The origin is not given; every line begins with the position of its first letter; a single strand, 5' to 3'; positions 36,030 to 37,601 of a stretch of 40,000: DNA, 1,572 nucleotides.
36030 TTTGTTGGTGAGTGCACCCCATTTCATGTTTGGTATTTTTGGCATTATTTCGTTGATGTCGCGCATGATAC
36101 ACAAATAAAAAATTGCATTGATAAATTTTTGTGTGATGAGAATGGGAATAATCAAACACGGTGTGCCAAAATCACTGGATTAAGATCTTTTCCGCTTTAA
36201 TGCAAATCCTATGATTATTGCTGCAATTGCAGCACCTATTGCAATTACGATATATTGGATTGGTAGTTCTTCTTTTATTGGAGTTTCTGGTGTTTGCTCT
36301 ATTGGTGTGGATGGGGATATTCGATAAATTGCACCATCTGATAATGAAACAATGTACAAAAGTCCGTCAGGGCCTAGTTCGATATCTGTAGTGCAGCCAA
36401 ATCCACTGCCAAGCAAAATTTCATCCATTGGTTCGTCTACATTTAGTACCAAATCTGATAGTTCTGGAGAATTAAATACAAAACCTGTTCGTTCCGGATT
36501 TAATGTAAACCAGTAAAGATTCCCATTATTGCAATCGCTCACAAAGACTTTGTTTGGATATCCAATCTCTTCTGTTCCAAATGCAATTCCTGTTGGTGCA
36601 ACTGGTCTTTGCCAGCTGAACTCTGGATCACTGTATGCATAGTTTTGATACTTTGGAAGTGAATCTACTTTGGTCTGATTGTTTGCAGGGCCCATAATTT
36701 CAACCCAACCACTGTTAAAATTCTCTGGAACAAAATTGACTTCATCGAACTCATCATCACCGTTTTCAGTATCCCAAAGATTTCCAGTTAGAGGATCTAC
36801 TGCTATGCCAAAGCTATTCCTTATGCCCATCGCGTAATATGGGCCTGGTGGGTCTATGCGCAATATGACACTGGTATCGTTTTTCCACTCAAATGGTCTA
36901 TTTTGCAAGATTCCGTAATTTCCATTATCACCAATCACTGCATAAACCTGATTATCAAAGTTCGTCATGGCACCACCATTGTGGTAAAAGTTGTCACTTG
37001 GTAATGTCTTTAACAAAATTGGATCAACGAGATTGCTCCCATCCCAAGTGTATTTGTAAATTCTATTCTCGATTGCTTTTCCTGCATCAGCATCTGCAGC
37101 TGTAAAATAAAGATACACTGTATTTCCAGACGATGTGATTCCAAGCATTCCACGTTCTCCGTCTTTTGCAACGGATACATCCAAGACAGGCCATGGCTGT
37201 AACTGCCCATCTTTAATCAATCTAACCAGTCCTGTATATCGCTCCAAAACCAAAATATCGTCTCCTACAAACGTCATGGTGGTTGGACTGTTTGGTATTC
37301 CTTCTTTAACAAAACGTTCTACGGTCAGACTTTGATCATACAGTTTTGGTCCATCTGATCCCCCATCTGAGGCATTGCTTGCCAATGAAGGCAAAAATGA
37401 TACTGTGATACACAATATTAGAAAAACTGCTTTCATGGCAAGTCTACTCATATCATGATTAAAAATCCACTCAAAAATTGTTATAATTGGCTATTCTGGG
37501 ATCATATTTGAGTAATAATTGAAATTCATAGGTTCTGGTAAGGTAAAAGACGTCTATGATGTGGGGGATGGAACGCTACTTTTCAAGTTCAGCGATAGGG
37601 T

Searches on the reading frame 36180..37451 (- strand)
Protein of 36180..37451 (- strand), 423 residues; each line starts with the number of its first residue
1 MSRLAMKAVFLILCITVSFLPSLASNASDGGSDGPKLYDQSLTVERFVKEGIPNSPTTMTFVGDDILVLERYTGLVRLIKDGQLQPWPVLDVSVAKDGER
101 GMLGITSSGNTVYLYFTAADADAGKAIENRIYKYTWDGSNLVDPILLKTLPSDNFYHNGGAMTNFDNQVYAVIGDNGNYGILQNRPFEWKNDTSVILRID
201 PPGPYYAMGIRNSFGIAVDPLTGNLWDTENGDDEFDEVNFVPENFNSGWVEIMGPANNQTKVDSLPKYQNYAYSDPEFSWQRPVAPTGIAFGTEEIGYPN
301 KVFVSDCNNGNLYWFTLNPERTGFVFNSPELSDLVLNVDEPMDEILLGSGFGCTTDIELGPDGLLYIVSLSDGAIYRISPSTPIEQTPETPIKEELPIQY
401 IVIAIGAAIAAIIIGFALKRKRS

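Call 70: search_protein_families(library=pfam, proteins=[window:36180-37451:-], max_evalue=0.00001)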
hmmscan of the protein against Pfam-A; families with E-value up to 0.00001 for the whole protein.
window:36180-37451:- (423 aa): 1 family
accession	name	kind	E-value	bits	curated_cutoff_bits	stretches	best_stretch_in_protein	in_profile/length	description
PF07995.17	GSDH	-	4.3e-25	89.1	25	1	55-377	3-332/332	Glucose / Sorbosone dehydrogenase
